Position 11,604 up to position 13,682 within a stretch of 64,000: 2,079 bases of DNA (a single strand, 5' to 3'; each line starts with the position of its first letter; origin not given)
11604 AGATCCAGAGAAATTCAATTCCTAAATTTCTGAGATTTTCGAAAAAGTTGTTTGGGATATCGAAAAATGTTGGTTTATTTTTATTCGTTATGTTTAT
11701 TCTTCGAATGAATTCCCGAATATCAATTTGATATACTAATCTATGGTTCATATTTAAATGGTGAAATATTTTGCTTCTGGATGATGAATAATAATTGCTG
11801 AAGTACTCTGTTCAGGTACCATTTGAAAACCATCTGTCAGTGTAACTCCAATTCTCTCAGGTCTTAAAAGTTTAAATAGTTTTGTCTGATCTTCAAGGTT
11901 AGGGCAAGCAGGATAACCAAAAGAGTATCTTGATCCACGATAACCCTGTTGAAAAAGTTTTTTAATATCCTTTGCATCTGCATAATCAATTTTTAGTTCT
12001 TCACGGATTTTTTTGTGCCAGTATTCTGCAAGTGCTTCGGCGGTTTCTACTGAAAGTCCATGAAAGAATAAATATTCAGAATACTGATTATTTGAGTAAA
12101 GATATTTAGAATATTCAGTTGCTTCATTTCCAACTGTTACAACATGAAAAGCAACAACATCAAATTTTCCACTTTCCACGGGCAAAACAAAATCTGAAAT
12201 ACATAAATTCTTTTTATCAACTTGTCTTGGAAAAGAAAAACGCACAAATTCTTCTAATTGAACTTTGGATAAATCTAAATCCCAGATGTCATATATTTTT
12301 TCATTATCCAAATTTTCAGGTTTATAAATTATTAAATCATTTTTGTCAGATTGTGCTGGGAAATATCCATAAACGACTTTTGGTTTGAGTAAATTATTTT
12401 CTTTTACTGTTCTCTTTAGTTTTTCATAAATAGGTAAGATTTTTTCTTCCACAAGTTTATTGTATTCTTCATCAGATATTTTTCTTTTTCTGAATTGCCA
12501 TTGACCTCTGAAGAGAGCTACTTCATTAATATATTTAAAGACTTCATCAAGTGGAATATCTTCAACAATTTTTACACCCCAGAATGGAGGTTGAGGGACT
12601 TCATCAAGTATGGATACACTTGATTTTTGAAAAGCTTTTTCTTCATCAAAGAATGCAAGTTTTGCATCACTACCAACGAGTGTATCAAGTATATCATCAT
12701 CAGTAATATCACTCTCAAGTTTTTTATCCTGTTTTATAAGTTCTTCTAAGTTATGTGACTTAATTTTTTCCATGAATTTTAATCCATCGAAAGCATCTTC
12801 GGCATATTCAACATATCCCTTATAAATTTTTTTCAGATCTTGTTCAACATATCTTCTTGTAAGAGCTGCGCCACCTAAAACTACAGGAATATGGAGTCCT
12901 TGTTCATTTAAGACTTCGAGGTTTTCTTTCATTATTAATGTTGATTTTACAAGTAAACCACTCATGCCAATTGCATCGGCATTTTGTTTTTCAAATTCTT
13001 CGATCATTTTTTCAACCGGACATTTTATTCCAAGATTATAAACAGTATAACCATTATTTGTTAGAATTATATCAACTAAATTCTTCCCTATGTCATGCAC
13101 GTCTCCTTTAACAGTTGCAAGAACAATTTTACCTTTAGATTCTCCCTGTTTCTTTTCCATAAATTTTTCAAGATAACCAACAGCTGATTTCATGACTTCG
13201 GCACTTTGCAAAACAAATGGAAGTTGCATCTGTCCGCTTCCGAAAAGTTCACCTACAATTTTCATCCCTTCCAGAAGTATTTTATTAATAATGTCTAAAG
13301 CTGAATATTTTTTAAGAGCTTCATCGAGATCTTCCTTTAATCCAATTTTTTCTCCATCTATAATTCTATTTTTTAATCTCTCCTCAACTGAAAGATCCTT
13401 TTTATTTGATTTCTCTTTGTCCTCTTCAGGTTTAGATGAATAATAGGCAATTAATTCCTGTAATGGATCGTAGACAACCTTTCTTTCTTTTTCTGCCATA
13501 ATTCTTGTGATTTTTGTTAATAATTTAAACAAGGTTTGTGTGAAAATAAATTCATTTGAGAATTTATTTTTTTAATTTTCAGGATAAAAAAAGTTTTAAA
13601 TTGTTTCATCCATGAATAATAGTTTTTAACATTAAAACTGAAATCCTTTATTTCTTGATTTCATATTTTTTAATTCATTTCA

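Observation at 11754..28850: Cobalamin-dependent methionine synthase encoded as two separate halves 13.5 kb apart on opposite strands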

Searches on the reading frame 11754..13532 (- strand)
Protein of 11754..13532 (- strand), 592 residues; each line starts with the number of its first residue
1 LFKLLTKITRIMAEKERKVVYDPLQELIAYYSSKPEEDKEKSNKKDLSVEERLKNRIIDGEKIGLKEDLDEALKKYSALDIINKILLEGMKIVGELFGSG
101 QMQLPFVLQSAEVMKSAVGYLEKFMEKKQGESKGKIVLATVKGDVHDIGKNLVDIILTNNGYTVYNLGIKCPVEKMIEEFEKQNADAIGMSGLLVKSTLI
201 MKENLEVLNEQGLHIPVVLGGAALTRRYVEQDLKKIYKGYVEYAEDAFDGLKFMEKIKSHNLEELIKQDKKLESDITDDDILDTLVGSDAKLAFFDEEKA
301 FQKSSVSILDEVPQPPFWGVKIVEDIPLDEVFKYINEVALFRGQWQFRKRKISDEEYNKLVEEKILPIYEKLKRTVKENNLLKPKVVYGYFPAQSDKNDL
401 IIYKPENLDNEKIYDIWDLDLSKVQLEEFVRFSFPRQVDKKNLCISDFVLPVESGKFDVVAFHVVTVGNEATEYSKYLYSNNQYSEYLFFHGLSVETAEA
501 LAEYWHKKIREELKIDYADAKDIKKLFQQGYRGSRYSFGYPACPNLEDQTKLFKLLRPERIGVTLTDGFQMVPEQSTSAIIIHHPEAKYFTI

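Call 3: search_protein_families(library=pfam, proteins=[window:11754-13532:-])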
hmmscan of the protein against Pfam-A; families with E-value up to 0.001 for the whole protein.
window:11754-13532:- (592 aa): 3 families
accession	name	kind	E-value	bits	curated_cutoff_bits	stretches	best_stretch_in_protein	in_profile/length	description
PF02965.22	Met_synt_B12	-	2.3e-45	155.6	25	1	328-592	2-257/273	Vitamin B12 dependent methionine synthase, activation domain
PF02607.22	B12-binding_2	-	1.5e-23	83.2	23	1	49-122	1-74/74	B12 binding domain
PF02310.24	B12-binding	-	6.9e-20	71.5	32.1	1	134-251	1-120/121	B12 binding domain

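Call 11: find_homologous_proteins(query=window:11754-13499:-, max_evalue=1e-30)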
Query window:11754-13499:- (581 aa): 8000 proteins with E <= 1e-30 among 8000 candidates; the best 120 are listed.
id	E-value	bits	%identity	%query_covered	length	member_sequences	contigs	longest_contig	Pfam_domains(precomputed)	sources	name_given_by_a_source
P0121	0.0e+0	1273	99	100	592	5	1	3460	PF02607.23,PF02965.23,PF02310.25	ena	-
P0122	0.0e+0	1147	87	100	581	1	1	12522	PF02607.23,PF02965.23,PF02310.25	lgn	-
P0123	0.0e+0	1136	87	100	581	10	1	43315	PF02607.23,PF02965.23,PF02310.25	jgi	jgi:5-methyltetrahydrofolate--homocysteine methyltransferase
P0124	0.0e+0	1135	87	100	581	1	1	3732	PF02607.23,PF02965.23,PF02310.25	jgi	-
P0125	0.0e+0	1130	86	100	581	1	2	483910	PF02607.23,PF02965.23,PF02310.25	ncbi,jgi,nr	ncbi:MAG: B12-binding domain-containing protein [Ignavibacteria bacterium]|jgi:5-methyltetrahydrofol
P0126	0.0e+0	1128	86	100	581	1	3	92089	PF02607.23,PF02965.23,PF02310.25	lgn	-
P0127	0.0e+0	1128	86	100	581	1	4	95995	PF02607.23,PF02965.23,PF02310.25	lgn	-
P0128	0.0e+0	1128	86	100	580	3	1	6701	PF02607.23,PF02965.23,PF02310.25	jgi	-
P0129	0.0e+0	1126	86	100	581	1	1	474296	PF02607.23,PF02965.23,PF02310.25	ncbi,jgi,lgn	ncbi:MAG: vitamin B12 dependent-methionine synthase activation domain-containing protein [Ignavibact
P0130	0.0e+0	1125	85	100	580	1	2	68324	PF02607.23,PF02965.23,PF02310.25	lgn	-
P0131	0.0e+0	1125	85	100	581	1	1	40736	PF02607.23,PF02965.23,PF02310.25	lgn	-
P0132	0.0e+0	1121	85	100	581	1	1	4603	PF02607.23,PF02965.23,PF02310.25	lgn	-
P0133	0.0e+0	1121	85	100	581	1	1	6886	PF02607.23,PF02965.23,PF02310.25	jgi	jgi:5-methyltetrahydrofolate--homocysteine methyltransferase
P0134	0.0e+0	1121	86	100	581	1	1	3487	PF02607.23,PF02965.23,PF02310.25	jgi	jgi:5-methyltetrahydrofolate--homocysteine methyltransferase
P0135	0.0e+0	1120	86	100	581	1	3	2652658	PF02607.23,PF02965.23,PF02310.25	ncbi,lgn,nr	ncbi:MAG: hypothetical protein HPY57_07760 [Ignavibacteria bacterium]|nr:hypothetical protein [Ignav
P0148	0.0e+0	1112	85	100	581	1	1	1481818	PF02607.23,PF02965.23,PF02310.25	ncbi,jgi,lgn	jgi:5-methyltetrahydrofolate--homocysteine methyltransferase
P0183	1.2e-231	789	63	99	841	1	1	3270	PF02607.23,PF02965.23,PF00809.29,PF03599.23,PF02310.25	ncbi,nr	ncbi:MAG TPA: vitamin B12 dependent-methionine synthase activation domain-containing protein, partia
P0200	1.4e-225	769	62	100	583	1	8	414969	PF02607.23,PF02965.23,PF02310.25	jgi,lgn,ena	jgi:5-methyltetrahydrofolate--homocysteine methyltransferase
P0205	4.2e-225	767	63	99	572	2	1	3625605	PF02607.23,PF02965.23,PF02310.25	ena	-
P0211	9.7e-225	766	61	100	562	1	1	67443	PF02607.23,PF02965.23,PF02310.25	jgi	jgi:5-methyltetrahydrofolate--homocysteine methyltransferase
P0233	1.0e-222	759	63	100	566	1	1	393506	PF02607.23,PF02965.23,PF02310.25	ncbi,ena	-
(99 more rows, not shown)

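Call 15: search_solved_structures(query=window:11754-13532:-, show_alignments=2)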
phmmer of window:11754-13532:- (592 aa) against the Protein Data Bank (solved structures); distinct sequences matched with E-value up to 0.001: 23.
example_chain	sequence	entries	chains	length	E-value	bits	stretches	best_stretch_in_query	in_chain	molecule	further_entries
8g3h_A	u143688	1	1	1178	1.1e-155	523.2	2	17-266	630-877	Methionine synthase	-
8ssc_A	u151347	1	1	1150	3.5e-155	521.4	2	16-267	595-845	Methionine synthase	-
8ssd_A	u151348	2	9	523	2.9e-152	511.8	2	51-267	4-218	Methionine synthase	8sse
9cbp_A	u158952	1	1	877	2.9e-81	277.4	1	16-260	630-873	Methionine synthase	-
9cbq_A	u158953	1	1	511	5.5e-81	276.5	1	16-260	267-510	Methionine synthase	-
9cbo_A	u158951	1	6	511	6.9e-81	276.2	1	16-260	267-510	Methionine synthase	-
9cbr_A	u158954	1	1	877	2.8e-79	270.9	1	16-260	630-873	Methionine synthase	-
3bul_A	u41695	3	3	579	1.6e-64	222.1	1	47-591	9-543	Methionine synthase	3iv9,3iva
1k7y_A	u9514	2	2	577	3.3e-64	221.1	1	48-591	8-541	methionine synthase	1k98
9ssp_A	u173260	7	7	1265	6.9e-57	196.9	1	47-592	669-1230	Methionine synthase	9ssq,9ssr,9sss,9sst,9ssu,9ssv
1bmt_A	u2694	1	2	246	6.5e-44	154.1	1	48-248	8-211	METHIONINE SYNTHASE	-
1y80_A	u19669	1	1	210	3.4e-31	112.2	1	51-231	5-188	Predicted cobalamin binding protein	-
2i2x_B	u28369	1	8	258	1.2e-24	90.5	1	34-238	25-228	Methyltransferase 1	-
4jgi_A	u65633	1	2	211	5.4e-23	85.1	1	65-252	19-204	Putative uncharacterized protein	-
3ezx_A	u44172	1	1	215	6.7e-23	84.8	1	50-231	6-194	Monomethylamine corrinoid protein 1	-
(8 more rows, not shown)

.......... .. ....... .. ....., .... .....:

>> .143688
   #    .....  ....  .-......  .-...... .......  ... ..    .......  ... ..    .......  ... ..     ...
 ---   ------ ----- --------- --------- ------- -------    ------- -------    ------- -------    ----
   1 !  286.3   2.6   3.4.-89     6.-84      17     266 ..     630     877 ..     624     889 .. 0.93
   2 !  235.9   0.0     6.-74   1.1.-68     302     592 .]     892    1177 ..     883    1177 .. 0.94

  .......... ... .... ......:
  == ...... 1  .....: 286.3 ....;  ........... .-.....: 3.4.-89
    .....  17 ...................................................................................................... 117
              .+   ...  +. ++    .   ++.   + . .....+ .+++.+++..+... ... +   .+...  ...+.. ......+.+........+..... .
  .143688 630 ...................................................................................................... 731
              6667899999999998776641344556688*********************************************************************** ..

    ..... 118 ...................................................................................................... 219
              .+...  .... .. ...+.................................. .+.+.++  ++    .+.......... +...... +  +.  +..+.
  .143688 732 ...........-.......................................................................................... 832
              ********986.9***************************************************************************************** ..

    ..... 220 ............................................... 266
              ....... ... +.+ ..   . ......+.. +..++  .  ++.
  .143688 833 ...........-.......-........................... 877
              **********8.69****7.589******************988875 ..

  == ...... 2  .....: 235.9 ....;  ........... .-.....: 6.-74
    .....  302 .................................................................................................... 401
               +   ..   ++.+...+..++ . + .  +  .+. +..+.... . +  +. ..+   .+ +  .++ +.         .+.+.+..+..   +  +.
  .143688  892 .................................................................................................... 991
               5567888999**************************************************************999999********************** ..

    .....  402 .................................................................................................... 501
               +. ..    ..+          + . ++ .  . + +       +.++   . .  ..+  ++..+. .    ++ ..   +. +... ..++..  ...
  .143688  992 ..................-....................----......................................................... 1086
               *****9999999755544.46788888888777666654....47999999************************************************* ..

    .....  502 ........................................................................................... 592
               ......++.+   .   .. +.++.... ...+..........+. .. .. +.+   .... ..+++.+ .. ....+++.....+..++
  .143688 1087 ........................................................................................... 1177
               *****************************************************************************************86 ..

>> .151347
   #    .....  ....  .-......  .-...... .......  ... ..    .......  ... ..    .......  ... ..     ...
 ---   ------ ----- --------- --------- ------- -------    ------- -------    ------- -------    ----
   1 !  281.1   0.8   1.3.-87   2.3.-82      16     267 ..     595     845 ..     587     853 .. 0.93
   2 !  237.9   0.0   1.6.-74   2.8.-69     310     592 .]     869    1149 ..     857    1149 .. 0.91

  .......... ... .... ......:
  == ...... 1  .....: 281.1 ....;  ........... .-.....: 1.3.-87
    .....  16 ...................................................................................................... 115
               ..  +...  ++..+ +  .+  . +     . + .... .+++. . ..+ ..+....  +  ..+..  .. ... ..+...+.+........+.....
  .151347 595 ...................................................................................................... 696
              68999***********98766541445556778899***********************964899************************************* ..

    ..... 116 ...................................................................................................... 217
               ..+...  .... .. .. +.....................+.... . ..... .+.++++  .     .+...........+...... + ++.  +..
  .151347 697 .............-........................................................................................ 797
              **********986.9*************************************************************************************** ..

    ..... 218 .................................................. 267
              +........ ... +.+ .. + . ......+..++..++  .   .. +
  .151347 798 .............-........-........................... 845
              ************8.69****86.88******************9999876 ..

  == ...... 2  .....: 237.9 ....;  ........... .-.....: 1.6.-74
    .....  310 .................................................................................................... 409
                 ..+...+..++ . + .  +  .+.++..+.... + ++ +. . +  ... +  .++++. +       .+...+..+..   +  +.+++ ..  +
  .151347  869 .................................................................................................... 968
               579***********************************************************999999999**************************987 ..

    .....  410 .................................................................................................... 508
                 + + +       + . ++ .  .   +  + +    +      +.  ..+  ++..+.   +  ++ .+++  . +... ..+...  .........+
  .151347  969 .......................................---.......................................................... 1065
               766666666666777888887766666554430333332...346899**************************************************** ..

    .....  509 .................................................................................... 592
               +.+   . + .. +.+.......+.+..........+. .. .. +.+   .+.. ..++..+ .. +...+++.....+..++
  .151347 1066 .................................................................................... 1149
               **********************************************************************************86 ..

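Call 21: find_encoding_contigs(protein=P0148, flank=10000, max_places=3)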
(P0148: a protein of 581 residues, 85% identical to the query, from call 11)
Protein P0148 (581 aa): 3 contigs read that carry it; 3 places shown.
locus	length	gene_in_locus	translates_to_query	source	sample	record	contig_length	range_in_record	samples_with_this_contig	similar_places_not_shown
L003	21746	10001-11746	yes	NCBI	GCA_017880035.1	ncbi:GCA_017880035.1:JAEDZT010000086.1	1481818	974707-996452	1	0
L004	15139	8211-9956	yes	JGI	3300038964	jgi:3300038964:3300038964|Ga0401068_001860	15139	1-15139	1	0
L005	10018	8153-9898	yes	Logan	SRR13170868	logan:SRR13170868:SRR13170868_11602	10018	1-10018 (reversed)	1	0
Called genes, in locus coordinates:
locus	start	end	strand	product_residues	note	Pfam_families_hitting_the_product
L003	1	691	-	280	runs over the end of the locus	PF01063:Aminotran_4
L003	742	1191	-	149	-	-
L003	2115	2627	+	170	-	PF18955:DUF5698, PF10035:DUF2179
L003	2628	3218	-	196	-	PF01914:MarC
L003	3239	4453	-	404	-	PF00871:Acetate_kinase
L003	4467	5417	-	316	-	PF01266:DAO (weak), PF02737:3HCDH_N, PF03446:NAD_binding_2 (faint), PF03807:F420_oxidored (weak), PF00725:3HCDH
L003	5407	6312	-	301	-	-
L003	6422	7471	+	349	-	PF01075:Glyco_transf_9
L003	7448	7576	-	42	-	-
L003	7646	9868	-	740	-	PF00932:LTD, PF13585:CHU_C (faint), PF00932:LTD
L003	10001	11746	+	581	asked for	PF02607:B12-binding_2, PF02310:B12-binding, PF02965:Met_synt_B12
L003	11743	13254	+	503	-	PF00128:Alpha-amylase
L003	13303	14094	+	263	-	PF22435:MRM3-like_sub_bind, PF08032:SpoU_sub_bind (faint), PF00588:SpoU_methylase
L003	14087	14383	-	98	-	-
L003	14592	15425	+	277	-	PF02811:PHP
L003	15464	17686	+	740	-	PF07494:Reg_prop (faint), PF21544:PorZ_N_b_propeller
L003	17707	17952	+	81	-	PF11680:DUF3276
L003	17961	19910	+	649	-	PF00005:ABC_tran, PF02463:SMC_N (faint), PF13555:AAA_29 (faint), PF00004:AAA (faint), PF00910:RNA_helicase (faint), PF13238:AAA_18 (faint), PF12848:ABC_tran_Xtn, PF00005:ABC_tran, +3 more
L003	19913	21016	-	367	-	PF00365:PFK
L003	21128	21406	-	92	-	-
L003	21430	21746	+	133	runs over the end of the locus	PF01741:MscL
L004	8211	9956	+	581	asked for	PF02607:B12-binding_2, PF02310:B12-binding, PF02965:Met_synt_B12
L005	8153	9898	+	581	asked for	PF02607:B12-binding_2, PF02310:B12-binding, PF02965:Met_synt_B12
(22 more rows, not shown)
